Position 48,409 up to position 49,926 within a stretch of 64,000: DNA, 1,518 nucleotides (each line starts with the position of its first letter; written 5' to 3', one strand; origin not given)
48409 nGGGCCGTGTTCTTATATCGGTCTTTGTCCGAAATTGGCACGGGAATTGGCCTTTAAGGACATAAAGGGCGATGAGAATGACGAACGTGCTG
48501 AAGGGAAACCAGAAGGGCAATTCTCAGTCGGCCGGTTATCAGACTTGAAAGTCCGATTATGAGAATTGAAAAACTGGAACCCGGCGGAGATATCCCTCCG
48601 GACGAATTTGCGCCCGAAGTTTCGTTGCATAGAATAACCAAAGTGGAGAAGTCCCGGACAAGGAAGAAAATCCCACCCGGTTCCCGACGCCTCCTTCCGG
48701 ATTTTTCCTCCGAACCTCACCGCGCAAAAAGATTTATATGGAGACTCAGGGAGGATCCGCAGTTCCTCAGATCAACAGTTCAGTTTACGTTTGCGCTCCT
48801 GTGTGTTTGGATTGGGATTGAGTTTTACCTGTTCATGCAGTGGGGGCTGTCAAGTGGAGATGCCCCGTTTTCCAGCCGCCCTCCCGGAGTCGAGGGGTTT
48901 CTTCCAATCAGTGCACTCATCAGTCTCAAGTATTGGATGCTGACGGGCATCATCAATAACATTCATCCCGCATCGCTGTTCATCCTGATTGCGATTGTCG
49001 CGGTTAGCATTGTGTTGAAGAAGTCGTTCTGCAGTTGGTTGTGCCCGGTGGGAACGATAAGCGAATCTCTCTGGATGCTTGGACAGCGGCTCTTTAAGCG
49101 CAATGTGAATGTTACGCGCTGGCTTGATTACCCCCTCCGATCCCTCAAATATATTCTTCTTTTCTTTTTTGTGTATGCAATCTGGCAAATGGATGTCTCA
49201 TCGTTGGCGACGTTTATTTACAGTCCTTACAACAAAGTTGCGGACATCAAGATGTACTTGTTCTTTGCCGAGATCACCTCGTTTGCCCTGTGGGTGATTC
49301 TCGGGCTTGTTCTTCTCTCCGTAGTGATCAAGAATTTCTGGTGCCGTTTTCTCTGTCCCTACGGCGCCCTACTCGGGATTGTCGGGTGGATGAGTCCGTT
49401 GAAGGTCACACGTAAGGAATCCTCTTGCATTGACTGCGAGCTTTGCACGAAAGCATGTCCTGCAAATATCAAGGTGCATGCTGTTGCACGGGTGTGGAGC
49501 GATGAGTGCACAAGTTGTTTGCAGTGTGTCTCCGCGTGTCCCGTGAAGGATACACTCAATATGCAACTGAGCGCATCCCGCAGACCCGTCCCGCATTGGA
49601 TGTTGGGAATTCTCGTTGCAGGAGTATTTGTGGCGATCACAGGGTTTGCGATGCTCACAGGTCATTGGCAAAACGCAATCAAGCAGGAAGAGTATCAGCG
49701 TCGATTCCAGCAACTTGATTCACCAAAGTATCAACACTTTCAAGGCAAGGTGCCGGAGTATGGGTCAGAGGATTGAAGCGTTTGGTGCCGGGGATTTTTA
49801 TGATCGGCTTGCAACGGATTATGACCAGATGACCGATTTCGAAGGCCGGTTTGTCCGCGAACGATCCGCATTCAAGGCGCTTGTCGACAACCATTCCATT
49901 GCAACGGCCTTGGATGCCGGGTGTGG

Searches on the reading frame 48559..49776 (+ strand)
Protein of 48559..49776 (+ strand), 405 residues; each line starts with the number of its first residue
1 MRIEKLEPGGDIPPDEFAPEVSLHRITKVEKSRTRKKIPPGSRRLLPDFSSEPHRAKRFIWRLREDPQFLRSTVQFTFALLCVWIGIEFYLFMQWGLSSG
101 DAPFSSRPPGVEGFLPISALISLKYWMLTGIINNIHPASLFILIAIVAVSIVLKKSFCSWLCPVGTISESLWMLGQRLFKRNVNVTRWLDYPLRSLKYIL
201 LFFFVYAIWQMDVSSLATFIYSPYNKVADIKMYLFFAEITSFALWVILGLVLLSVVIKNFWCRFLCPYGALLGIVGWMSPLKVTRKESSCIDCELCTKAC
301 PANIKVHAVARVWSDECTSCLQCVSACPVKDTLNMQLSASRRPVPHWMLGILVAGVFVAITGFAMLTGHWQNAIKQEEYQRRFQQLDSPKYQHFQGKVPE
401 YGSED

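Call 52: search_protein_families(library=ncbifam, proteins=[window:48559-49776:+], max_evalue=0.001)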
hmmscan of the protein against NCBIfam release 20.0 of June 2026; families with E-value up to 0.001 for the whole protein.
window:48559-49776:+ (405 aa): 18 families
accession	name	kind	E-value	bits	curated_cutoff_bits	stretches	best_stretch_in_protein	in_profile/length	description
NF007013.0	PRK09477.1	equivalog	2.9e-25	88.9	234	1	128-338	76-279/286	quinol dehydrogenase ferredoxin subunit NapH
TIGR02163.1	napH_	subfamily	7.2e-25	88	213.05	1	144-334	68-252/255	NapH/MauN family ferredoxin-type protein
NF046105.1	TransRegNosR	equivalog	3.4e-16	58.7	1000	1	140-323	481-661/680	transcriptional regulator NosR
NF038196.1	ferrodoxin_EFR1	subfamily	2.7e-10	40.7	75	1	285-330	181-227/242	EFR1 family ferrodoxin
NF005415.0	PRK06991.1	equivalog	2e-08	34.2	281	1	286-336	83-135/284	electron transport complex subunit RsxB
TIGR02745.1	ccoG_rdxA_fixG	equivalog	4.4e-08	32.5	316.7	1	286-327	229-267/435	cytochrome c oxidase accessory protein CcoG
TIGR01944.1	rnfB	subfamily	1.9e-07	30.8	68.7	1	286-340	111-167/190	RnfABCDGE type electron transport complex subunit B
NF003475.0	PRK05113.1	equivalog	1.6e-06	28.1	203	1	286-340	111-167/190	electron transport complex subunit RsxB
NF045874.1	Vhu_polyferre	exception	2.3e-06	26.6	600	1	255-330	31-102/381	F420-non-reducing hydrogenase associated-polyferredoxin VhuB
NF006221.0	PRK08348.1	subfamily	1.3e-05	24.9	124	1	285-335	41-94/136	NADH-plastoquinone oxidoreductase subunit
NF005505.0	PRK07118.1-4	equivalog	5.9e-05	22.7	378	1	287-330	215-260/265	Fe-S cluster domain-containing protein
TIGR04395.1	cutC_activ_rSAM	equivalog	8e-05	22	360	1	282-330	48-101/309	choline TMA-lyase-activating enzyme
NF041836.1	rnfB_Methano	equivalog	0.00011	21.7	445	1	287-330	215-260/265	Rnf electron transport complex subunit RnfB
NF058577.1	FdxA_fam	equivalog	0.00012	22.2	65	0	311-330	3-22/52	4Fe-4S ferredoxin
NF006446.0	PRK08764.1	equivalog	0.00013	21.8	220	1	287-333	85-133/139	Rnf electron transport complex subunit RnfB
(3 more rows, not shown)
